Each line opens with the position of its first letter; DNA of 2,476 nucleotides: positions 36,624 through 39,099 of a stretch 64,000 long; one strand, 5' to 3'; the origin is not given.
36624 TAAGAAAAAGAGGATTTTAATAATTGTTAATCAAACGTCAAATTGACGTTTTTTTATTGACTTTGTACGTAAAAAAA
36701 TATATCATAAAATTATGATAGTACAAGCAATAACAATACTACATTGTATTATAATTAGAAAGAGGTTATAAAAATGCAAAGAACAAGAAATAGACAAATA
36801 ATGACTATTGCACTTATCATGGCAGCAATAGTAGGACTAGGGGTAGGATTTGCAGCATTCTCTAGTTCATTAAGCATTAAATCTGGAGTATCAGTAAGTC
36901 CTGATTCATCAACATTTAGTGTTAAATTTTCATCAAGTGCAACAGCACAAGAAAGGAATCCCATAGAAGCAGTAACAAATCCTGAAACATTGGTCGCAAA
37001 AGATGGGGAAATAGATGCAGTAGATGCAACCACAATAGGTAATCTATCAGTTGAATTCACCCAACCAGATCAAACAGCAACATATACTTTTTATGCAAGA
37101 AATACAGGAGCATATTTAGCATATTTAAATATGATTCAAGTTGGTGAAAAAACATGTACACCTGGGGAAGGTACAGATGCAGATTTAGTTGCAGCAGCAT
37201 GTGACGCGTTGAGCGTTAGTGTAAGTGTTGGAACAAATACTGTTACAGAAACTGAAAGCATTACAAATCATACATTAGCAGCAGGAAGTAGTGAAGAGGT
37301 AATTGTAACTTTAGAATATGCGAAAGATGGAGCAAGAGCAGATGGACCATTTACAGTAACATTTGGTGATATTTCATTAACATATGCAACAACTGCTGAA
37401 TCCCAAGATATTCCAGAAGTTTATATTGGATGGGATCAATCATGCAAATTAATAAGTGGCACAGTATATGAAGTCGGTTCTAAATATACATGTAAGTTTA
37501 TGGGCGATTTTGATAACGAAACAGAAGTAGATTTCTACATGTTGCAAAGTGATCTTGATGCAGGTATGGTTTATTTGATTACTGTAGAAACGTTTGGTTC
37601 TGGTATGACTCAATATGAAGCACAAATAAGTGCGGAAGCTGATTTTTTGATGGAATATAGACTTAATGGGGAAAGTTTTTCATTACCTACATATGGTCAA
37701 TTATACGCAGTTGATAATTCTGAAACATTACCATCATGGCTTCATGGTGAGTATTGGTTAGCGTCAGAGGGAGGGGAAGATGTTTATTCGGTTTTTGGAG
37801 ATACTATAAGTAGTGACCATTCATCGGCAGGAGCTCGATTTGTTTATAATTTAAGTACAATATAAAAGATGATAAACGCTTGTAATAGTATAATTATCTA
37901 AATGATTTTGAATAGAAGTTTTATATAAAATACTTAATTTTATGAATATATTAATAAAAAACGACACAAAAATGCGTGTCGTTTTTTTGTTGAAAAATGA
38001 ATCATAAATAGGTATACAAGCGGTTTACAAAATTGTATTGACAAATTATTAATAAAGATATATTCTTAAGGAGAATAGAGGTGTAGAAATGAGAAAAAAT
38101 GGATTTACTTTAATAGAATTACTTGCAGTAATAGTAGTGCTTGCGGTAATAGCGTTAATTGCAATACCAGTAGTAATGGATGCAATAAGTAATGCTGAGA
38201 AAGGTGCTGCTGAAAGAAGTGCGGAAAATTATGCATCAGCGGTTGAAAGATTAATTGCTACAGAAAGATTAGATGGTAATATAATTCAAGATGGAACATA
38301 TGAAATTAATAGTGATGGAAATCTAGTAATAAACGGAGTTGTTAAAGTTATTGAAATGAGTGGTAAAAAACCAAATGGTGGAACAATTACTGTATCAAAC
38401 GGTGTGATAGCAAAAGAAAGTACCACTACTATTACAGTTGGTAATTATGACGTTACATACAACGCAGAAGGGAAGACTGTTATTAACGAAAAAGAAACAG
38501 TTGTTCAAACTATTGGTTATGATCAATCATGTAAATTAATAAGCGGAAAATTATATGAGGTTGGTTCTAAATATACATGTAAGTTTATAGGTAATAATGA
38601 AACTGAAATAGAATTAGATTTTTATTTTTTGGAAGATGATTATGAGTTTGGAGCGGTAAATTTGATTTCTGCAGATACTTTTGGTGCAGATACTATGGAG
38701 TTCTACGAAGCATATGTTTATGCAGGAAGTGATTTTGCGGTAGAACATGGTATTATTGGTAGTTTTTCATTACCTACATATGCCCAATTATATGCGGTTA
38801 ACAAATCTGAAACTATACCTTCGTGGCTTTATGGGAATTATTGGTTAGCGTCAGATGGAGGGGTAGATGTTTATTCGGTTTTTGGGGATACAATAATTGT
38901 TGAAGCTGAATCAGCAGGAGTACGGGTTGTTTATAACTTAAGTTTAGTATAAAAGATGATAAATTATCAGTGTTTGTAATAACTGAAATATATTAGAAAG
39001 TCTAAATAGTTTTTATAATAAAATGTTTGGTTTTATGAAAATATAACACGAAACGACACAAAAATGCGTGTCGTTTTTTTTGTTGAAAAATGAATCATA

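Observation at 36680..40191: Second locus of the same family (A2, B2, B3) wedged between ftsZ and spoIIGA, with C-terminal module subtypes co-varying within a locus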

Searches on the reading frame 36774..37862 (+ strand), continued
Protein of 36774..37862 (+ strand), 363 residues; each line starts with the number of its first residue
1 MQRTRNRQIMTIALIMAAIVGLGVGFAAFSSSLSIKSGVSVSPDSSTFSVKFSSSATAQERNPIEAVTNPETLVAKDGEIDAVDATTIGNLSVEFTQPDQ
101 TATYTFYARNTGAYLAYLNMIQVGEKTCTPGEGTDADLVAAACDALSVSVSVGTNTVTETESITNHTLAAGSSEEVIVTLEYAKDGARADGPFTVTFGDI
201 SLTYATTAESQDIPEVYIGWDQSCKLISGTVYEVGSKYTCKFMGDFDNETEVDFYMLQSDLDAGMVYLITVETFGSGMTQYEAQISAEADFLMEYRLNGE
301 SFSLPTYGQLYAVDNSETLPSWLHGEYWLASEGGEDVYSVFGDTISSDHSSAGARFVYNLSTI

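Call 66: find_encoding_contigs(protein=P0010, flank=5000, max_places=4)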
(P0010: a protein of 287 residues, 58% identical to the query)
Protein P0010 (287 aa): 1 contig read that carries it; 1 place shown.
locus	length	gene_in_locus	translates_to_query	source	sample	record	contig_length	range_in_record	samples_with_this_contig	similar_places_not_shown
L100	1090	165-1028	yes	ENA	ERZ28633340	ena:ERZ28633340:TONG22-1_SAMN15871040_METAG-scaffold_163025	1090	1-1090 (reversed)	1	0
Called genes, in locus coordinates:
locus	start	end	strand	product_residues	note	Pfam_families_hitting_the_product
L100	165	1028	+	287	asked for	PF07963:N_methyl (weak)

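Call 73: search_protein_families(library=pfam, proteins=[L098:9314-10039:+, P0009, P0006, L092:1579-3216:+, P0005], max_evalue=0.01)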
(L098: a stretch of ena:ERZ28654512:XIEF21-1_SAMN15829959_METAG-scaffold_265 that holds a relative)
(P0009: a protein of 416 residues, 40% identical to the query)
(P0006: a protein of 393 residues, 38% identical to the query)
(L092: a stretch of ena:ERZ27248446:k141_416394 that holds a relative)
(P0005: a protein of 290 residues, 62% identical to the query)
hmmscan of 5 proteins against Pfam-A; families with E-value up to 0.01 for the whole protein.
L098:9314-10039:+ (242 aa): 4 families
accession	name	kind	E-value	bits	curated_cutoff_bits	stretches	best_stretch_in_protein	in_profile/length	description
PF00404.24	Dockerin_1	-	3.5e-08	34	22.9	2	114-163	2-53/57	Dockerin type I domain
PF13499.12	EF-hand_7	-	4.1e-05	24.3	30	0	181-230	12-65/67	EF-hand domain pair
PF00036.39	EF-hand_1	-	0.00013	21.7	25.4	0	210-233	5-28/29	EF hand domain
PF13405.12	EF-hand_6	-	0.0013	18.8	25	0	210-233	5-28/30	EF-hand domain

P0009 (416 aa): 0 families

P0006 (393 aa): 1 family
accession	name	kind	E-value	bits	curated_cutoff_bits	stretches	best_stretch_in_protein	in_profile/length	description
PF22544.2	HYDIN_VesB_CFA65-like_Ig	-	0.0044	17.6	25.5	0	98-166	17-77/100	HYDIN/CFA65/VesB-like, Ig-like domain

L092:1579-3216:+ (546 aa): 2 families
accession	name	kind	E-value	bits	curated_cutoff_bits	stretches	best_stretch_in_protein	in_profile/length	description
PF07963.17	N_methyl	-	1.4e-06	28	21.2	1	3-27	2-26/27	Prokaryotic N-terminal methylation motif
PF24893.1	DUF7743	-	1.7e-05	24.9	27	1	238-335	1-90/120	Domain of unknown function (DUF7743)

P0005 (290 aa): 2 families
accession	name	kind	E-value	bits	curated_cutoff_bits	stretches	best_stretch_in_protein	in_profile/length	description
PF00404.24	Dockerin_1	-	7.7e-12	45.7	22.9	1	228-280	2-56/57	Dockerin type I domain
PF22544.2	HYDIN_VesB_CFA65-like_Ig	-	0.004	17.8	25.5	1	97-157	16-75/100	HYDIN/CFA65/VesB-like, Ig-like domain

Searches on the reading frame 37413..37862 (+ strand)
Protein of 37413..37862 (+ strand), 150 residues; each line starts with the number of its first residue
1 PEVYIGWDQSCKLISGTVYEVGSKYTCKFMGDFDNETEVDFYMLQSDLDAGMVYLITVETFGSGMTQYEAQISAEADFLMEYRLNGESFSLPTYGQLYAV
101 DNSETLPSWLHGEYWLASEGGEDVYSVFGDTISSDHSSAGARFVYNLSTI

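Call 29: search_protein_representatives(alignment_id=A2)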
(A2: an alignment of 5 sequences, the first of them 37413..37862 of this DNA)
Query: 5 sequences, 154 profile positions. Proteins with E-value up to 0.001 (for the whole library): 43; up to 1e-10: 3; up to 1e-30: 2. The best 43 are listed.
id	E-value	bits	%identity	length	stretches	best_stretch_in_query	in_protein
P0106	9.4e-58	210.8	-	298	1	2-152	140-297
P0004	2.9e-42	160.5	-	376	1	2-151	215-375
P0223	5.2e-16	75.2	-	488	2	17-150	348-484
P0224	2.0e-10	57.1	-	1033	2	16-150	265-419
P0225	6.7e-10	55.4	-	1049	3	17-149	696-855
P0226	9.6e-10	54.9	-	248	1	10-119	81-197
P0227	1.5e-09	54.3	-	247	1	5-127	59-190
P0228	9.0e-09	51.7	-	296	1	5-152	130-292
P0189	7.2e-08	48.8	-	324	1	6-115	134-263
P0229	7.2e-08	48.8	-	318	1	18-151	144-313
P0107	1.2e-07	48.1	-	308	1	8-150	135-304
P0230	6.6e-07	45.7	-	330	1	8-140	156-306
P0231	7.8e-07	45.4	-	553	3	16-149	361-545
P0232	1.1e-06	44.9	-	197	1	19-150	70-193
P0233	1.1e-06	44.9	-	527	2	5-120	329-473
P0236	4.0e-06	43.1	-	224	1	5-150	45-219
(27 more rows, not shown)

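Call 30: search_protein_families(library=pfam, proteins=[P0223, P0224, P0225, P0226, P0227, P0228, P0229, P0231, P0232, P0236], max_evalue=0.01)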
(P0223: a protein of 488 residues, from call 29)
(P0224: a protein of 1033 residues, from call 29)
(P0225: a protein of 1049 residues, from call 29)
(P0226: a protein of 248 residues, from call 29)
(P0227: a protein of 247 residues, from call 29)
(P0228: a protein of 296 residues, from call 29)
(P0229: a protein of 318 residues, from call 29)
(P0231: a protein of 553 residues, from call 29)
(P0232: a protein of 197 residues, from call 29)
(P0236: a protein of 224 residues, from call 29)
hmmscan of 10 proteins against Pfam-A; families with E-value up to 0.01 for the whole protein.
P0223 (488 aa): 0 families

P0224 (1033 aa): 2 families
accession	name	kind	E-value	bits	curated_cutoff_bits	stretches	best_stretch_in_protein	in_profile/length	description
PF19789.6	DUF6273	-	0.0001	22.6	23.5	0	189-235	127-171/172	Domain of unknown function (DUF6273)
PF07603.17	Lcl_C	-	0.0049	17.6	34.9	0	155-231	46-116/117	Lcl C-terminal domain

P0225 (1049 aa): 6 families
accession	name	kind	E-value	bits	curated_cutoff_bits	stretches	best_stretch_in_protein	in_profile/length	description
PF19789.6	DUF6273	-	1.2e-10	42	23.5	1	813-856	129-171/172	Domain of unknown function (DUF6273)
PF09479.16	Flg_new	-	7.4e-06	26.4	27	1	346-412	1-63/65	Listeria-Bacteroides repeat domain (List_Bact_rpt)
PF07603.17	Lcl_C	-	0.00048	20.9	34.9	0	995-1039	72-116/117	Lcl C-terminal domain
PF18998.6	Flg_new_2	-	0.00097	19.5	23.6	0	381-417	32-71/73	Divergent InlB B-repeat domain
PF02927.20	CelD_N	-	0.002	19.3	24.6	0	699-729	15-45/86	Cellulase N-terminal ig-like domain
PF19202.5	DUF5874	-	0.0048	17.7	27.1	0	233-275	4-48/74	Family of unknown function (DUF5874)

P0226 (248 aa): 0 families

P0227 (247 aa): 0 families

P0228 (296 aa): 1 family
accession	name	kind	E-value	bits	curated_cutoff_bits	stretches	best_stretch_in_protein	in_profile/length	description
PF07963.17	N_methyl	-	6e-07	29.2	21.2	1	2-24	3-25/27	Prokaryotic N-terminal methylation motif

P0229 (318 aa): 1 family
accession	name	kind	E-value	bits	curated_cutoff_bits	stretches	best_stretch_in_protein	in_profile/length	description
PF07963.17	N_methyl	-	1.2e-07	31.4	21.2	1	5-29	2-26/27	Prokaryotic N-terminal methylation motif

P0231 (553 aa): 2 families
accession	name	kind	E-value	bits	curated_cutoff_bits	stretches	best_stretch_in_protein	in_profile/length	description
PF07963.17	N_methyl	-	1.1e-08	34.7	21.2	1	1-26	1-26/27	Prokaryotic N-terminal methylation motif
PF19789.6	DUF6273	-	0.00069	20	23.5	0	505-546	127-171/172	Domain of unknown function (DUF6273)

P0232 (197 aa): 0 families

P0236 (224 aa): 0 families

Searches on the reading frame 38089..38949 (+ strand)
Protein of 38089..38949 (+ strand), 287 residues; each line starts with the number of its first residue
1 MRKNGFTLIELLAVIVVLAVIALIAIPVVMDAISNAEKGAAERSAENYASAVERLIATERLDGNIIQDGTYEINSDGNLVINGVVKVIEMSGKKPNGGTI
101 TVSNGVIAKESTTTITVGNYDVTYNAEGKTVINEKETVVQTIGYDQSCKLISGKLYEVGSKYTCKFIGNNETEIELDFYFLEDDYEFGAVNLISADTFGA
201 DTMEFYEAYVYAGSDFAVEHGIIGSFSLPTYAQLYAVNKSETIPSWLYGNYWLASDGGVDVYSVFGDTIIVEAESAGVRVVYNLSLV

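Call 5: search_protein_families(library=pfam, proteins=[window:38089-38949:+], max_evalue=1)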
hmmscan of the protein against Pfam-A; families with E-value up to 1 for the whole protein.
window:38089-38949:+ (287 aa): 5 families
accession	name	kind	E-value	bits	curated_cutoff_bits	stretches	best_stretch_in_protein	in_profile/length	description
PF07963.17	N_methyl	-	1e-06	28.5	21.2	1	2-26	3-27/27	Prokaryotic N-terminal methylation motif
PF14221.11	DUF4330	-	0.03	14.9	27.6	1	6-140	14-140/167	Domain of unknown function (DUF4330)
PF06874.16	FBPase_2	-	0.1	11.3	27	1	63-135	511-583/639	Firmicute fructose-1,6-bisphosphatase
PF23993.1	DUF7311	-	0.16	12.9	27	1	11-60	5-53/150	Domain of unknown function (DUF7311)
PF19085.6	Choline_bind_2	-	0.54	11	27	0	246-257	7-17/38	Choline-binding repeat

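Call 6: search_protein_families(library=ncbifam, proteins=[window:38089-38949:+], max_evalue=1)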
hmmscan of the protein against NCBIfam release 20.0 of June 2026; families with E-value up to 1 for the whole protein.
window:38089-38949:+ (287 aa): 17 families
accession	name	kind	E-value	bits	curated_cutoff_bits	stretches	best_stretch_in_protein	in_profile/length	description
TIGR02532.1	IV_pilin_GFxxxE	domain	9.6e-08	31.6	16.3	1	4-26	2-24/24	prepilin-type N-terminal cleavage/methylation domain-containing protein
NF040999.1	pilin_ComGC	equivalog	2.4e-06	27.6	75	1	4-38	2-36/84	competence type IV pilus major pilin ComGC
TIGR01710.1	typeII_sec_gspG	equivalog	1.4e-05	25.2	88.85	1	5-53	2-50/134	type II secretion system major pseudopilin GspG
NF007862.0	PRK10574.1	equivalog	2.1e-05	24.7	138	1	2-76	3-76/145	prepilin peptidase-dependent pilin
TIGR01708.2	typeII_sec_gspH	equivalog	0.00011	22.3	80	1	4-63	2-58/169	type II secretion system minor pseudopilin GspH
NF041013.1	T4P_ComGE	equivalog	0.00071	19.6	49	1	3-38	3-38/83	competence type IV pilus minor pilin ComGE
NF041775.1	typeIV_PilA_Myxo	equivalog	0.0015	18.5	400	1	2-32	9-39/214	type IV pilin protein PilA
NF040982.1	ComGD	equivalog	0.0024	18.3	70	1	3-35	1-33/139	competence type IV pilus minor pilin ComGD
TIGR02596.1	TIGR02596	subfamily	0.0027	17.8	70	1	6-51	1-47/196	Verru_Chthon cassette protein D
NF038303.1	EPS_HpsB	equivalog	0.013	15.5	150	1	3-147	2-138/211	hormogonium polysaccharide secretion pseudopilin HpsB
TIGR02599.1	TIGR02599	subfamily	0.013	14.8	256.5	1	5-41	1-37/361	Verru_Chthon cassette protein C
TIGR01711.1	gspJ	equivalog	0.015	15.1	64.85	1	5-45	2-41/192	type II secretion system minor pseudopilin GspJ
NF041002.1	pilin_ComGF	equivalog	0.031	14.5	80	1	4-48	2-45/139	competence type IV pilus minor pilin ComGF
NF051431.1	Rv0361_Cterm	subfamily_domain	0.047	13.9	37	1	8-54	6-52/140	Rv0361 family membrane protein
TIGR01707.1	gspI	equivalog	0.095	13.2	44.35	1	5-38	1-30/101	type II secretion system minor pseudopilin GspI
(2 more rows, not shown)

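Call 33: predict_structure(alignment_id=A4)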
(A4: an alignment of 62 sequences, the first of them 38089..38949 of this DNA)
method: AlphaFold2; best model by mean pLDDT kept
length: 287 residues; sequences in the alignment: 62
mean_pLDDT: 85.4   pTM: 0.58
mean pLDDT of the five models: 85.4, 84.9, 83.7, 82.8, 81.6
residues with pLDDT >= 90: 109; 70-90: 152; 50-70: 24; < 50: 2
segments of 3 or more residues with pLDDT < 50: none
pLDDT, mean of each block of 10 residues (from residue 1): 70 91 73 82 93 92 90 90 90 89 87 86 87 73 75 83 86 90 81 92 86 90 90 90 89 78 86 84 84
secondary structure, 60 per line:
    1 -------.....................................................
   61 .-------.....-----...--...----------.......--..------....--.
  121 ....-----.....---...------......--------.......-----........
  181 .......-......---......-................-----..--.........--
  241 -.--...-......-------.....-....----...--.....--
elements in order: H8-61 E69-73 E79-81 E84-86 E97-103 E114-117 E120-124 E130-134 E138-140 E147-152 E161-167 E173-184 E189-194 E198-203 H205-220 H231-238 E249-254 E262-266 E268-271 E276-278 E281-285

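Call 36: fold_search(model_id=the predicted structure, library=pdb)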
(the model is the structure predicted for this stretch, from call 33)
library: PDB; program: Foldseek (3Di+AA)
matches with E <= 10: 728; with E <= 0.001: 0
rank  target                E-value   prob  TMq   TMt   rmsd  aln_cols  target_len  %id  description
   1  8eps_B                1.0e-01  0.11  0.12  0.07  13.4       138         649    7  Crystal Structure of Acetyl-CoA synthetase in complex with an allyl ester AMP inhibitor from Cryptococcus neoformans H (released 2022-10-19)
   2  5u29_B                1.1e-01  0.10  0.11  0.06  13.9       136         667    7  Crystal structure of Cryptococcus neoformans H99 Acetyl-CoA Synthetase in complex with Ac-AMS (released 2017-12-06)
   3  7knp_A                1.2e-01  0.10  0.10  0.06  14.1       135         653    7  Crystal structure of Acetyl-CoA synthetase in complex with adenosine-5'-butylphosphate from Cryptococcus neoformans va (released 2020-12-23)
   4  8w0j_A                1.3e-01  0.09  0.10  0.05  16.0       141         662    9  Crystal structure of Acetyl-CoA synthetase 2 from Candida albicans in complex with a propyne AMP ester inhibitor (released 2024-02-21)
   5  3m9z                  1.4e-01  0.41  0.17  0.31   7.9       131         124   13  Crystal Structure of extracellular domain of mouse NKR-P1A (released 2011-04-06)
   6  6qjz                  1.4e-01  0.10  0.10  0.07  14.7       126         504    8  Identificationand Characterization of an Oxalylfrom Grass pea (Lathyrus sativusCoA-Synthetase L.) (released 2020-08-26)
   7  8g0r_C                1.5e-01  0.10  0.12  0.07  13.5       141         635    7  Crystal Structure of Acetyl-CoA synthetase in complex with a cyclopentyl ester AMP inhibitor from Cryptococcus neoform (released 2023-02-15)
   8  5u29_A                1.5e-01  0.10  0.12  0.07  13.4       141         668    7  Crystal structure of Cryptococcus neoformans H99 Acetyl-CoA Synthetase in complex with Ac-AMS (released 2017-12-06)
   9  2vze_A                1.5e-01  0.09  0.09  0.06  14.7       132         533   11  Crystal structure of human acyl-CoA synthetase medium-chain family member 2A (L64P mutation) in complex with AMP (released 2008-10-14)
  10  8w0h_B                1.5e-01  0.08  0.10  0.05  15.8       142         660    8  Crystal structure of Acetyl-CoA synthetase 2 from Candida albicans in complex with an isopropyl AMP ester inhibitor (t (released 2024-02-21)
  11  8g0t_B                1.5e-01  0.08  0.10  0.06  14.1       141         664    7  Crystal Structure of Acetyl-CoA synthetase in complex with a cyclopropyl ester AMP inhibitor from Cryptococcus neoform (released 2023-02-15)
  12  7evo_3                1.5e-01  0.06  0.13  0.05  17.2       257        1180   14  The cryo-EM structure of the human 17S U2 snRNP (released 2022-08-03)
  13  3t3a_A                1.7e-01  0.47  0.18  0.33   7.2       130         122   12  Crystal structure of H107R mutant of extracellular domain of mouse receptor NKR-P1A (released 2011-08-10)
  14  5kyv_B                1.9e-01  0.08  0.09  0.06  14.1       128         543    7  Structure of Photinus pyralis Luciferase green shifted light emitting variant (released 2016-12-21)
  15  6e7d_S                2.0e-01  0.38  0.18  0.33   6.3       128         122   11  Structure of the inhibitory NKR-P1B receptor bound to the host-encoded ligand, Clr-b (released 2018-10-24)
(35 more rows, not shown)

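Call 42: search_protein_families(library=pfam, alignment_id=A4, max_evalue=0.01)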
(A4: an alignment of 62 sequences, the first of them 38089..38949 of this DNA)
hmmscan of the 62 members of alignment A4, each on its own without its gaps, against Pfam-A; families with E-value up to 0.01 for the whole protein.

A. member 1, window:38089-38949:+ (287 aa): 1 family
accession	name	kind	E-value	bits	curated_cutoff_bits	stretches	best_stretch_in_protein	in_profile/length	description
PF07963.17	N_methyl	-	1e-06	28.5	21.2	1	2-26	3-27/27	Prokaryotic N-terminal methylation motif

B. families by the number of members that match (of 62 scanned): 7 families
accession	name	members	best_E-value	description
PF07963.17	N_methyl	62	2.4e-09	Prokaryotic N-terminal methylation motif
PF14221.11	DUF4330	15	3.4e-05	Domain of unknown function (DUF4330)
PF19789.6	DUF6273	10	4.4e-05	Domain of unknown function (DUF6273)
PF23958.1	DUF7287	7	0.002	Family of unknown function (DUF7287)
PF07603.17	Lcl_C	4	0.00013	Lcl C-terminal domain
PF06874.16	FBPase_2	1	0.0069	Firmicute fructose-1,6-bisphosphatase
PF15976.11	CooC_C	1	0.0069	CS1-pili formation C-terminal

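Call 71: fold_search(model_id=the predicted structure, library=viral)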
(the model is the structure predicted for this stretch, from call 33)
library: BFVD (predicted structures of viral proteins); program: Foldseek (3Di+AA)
matches with E <= 10: 515; with E <= 0.001: 0
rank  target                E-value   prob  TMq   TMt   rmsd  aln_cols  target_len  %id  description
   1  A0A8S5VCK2            1.2e-02  0.30  0.18  0.07  41.0       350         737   10  Endopeptidase tail [Siphoviridae sp. ctYkG6]
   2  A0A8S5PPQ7            4.0e-02  0.08  0.12  0.13  19.3       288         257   14  Uncharacterized protein [Siphoviridae sp. ctD2Q91]
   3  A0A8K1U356            4.2e-02  0.12  0.13  0.07  27.6       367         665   12  Serine protease [Riboviria sp.]
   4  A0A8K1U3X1            4.7e-02  0.09  0.12  0.07  22.4       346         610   12  Serine protease [Riboviria sp.]
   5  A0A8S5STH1            4.7e-02  0.08  0.11  0.09  38.8       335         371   11  WD-40 repeat protein (Fragment) [Siphoviridae sp. ctZUr4]
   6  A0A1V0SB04            5.5e-02  0.08  0.12  0.10  20.9       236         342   11  Uncharacterized protein [Catovirus CTV1]
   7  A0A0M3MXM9            5.9e-02  0.87  0.18  0.30   5.9        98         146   10  Membrane protein UL45 [Testudinid alphaherpesvirus 3]
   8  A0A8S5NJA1            6.6e-02  0.18  0.08  0.12  16.7       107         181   19  Uncharacterized protein [Siphoviridae sp. cttpk5]
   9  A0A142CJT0            7.3e-02  0.09  0.11  0.13  19.6       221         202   12  (no name in the UniProt tables at hand)
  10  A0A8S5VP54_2          8.2e-02  0.18  0.20  0.06  26.1       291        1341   11  (no name in the UniProt tables at hand)
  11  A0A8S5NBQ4            1.0e-01  0.06  0.12  0.10  17.0       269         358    9  Uncharacterized protein [Siphoviridae sp. ctQ0C17]
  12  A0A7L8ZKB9            1.1e-01  0.08  0.11  0.09  17.7       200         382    8  Uncharacterized protein [Campylobacter phage F379]
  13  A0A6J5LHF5            1.4e-01  0.18  0.12  0.21  14.4       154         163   12  Uncharacterized protein [uncultured Caudovirales phage]
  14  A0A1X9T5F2            1.7e-01  0.44  0.21  0.09  11.9       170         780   14  C-type lectin protein [Ranid herpesvirus 3]
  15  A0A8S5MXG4            1.8e-01  0.54  0.33  0.16  14.2       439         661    9  DUF6273 domain-containing protein [Siphoviridae sp. ct91l7]
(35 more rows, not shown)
